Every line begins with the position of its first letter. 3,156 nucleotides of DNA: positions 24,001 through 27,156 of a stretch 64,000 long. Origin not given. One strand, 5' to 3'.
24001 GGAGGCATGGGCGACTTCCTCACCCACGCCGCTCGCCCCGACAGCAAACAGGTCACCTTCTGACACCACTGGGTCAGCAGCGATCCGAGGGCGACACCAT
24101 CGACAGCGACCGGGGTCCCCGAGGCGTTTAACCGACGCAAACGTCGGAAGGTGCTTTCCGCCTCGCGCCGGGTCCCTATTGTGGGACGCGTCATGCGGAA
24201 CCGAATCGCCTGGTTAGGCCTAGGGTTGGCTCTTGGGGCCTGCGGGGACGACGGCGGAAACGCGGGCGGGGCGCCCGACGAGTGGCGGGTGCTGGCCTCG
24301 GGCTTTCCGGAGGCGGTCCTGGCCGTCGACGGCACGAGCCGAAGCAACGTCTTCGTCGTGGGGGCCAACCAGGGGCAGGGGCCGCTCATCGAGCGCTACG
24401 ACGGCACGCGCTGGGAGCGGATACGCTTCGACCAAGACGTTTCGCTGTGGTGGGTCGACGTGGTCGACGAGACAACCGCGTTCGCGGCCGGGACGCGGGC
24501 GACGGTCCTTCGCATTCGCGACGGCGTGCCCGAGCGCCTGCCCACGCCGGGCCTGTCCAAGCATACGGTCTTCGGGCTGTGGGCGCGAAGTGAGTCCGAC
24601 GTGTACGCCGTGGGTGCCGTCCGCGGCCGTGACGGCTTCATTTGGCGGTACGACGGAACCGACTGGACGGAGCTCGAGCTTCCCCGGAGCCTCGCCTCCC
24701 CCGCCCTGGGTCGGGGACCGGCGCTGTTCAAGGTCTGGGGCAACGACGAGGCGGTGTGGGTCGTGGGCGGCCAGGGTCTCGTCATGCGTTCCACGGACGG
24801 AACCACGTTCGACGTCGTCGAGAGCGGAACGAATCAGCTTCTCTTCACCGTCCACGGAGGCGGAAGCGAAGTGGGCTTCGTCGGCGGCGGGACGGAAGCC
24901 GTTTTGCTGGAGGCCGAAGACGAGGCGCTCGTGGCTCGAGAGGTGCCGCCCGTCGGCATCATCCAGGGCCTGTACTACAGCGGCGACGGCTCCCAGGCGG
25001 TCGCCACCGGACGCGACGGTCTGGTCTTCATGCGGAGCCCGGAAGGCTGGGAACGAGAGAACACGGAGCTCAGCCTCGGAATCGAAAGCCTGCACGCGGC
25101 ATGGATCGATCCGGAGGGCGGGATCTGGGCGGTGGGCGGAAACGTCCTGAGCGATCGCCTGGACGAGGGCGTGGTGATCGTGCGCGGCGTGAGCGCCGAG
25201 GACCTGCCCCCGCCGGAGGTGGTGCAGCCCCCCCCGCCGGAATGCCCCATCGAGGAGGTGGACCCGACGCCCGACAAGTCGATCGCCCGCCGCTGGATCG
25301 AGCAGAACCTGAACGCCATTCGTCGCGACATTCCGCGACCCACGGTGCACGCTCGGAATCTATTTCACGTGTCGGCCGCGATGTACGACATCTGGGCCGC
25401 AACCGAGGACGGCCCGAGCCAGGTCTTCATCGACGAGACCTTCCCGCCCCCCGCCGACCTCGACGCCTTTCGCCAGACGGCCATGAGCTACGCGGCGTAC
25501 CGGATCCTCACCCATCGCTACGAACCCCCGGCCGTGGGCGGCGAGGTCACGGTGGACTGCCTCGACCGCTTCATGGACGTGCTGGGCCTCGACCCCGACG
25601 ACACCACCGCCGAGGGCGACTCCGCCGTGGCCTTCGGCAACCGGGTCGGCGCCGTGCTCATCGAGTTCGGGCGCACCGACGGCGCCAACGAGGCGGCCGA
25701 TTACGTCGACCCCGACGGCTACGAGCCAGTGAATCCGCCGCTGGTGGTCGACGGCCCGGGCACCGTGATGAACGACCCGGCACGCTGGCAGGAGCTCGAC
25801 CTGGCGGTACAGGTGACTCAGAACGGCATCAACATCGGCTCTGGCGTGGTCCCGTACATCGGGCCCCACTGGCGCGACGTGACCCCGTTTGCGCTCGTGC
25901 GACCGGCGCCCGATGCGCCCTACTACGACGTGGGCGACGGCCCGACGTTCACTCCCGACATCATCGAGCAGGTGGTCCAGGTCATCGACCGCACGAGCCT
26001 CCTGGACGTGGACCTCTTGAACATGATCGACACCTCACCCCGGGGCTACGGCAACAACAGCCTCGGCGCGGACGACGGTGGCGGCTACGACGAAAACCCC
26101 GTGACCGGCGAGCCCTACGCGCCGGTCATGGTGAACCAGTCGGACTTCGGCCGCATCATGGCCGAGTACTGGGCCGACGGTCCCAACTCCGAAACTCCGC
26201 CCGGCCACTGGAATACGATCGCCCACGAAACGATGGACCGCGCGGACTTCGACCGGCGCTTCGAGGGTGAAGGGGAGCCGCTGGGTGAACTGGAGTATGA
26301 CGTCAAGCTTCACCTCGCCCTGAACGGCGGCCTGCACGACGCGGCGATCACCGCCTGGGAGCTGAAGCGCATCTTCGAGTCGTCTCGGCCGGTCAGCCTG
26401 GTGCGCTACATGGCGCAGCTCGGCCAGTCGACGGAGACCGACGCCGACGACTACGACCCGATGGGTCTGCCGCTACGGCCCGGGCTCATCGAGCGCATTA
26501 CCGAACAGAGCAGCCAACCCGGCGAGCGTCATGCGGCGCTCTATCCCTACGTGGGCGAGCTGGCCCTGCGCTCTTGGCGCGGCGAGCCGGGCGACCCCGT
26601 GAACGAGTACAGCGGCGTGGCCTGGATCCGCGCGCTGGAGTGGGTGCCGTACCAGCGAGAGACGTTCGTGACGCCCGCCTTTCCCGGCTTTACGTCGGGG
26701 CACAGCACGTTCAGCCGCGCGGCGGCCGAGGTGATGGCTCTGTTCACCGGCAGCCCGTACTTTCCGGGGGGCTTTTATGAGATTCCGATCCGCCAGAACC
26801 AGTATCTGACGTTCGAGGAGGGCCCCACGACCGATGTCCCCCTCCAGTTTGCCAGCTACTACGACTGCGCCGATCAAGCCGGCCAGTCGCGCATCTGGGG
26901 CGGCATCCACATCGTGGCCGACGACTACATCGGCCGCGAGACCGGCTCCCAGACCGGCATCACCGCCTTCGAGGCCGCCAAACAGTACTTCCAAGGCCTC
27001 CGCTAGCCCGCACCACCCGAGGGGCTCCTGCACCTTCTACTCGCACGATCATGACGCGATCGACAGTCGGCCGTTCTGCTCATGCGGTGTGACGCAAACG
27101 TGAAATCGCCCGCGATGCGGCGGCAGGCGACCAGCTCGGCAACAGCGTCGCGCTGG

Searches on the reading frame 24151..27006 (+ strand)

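Call 15: search_protein_families(library=pfam, proteins=[window:24151-27006:+])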
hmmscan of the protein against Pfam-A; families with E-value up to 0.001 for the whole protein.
window:24151-27006:+ (951 aa): 3 families
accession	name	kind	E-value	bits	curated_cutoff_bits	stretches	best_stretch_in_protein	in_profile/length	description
PF21167.2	DUF6851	-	4.4e-12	47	27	1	407-547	2-139/140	Domain of unknown function (DUF6851)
PF22778.2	VCPO_2nd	-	2.7e-05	24.7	27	0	823-940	53-164/177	VCPO second helical-bundle domain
PF14870.12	PSII_BNR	-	0.00044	20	27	0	195-244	240-292/303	Photosynthesis system II assembly factor YCF48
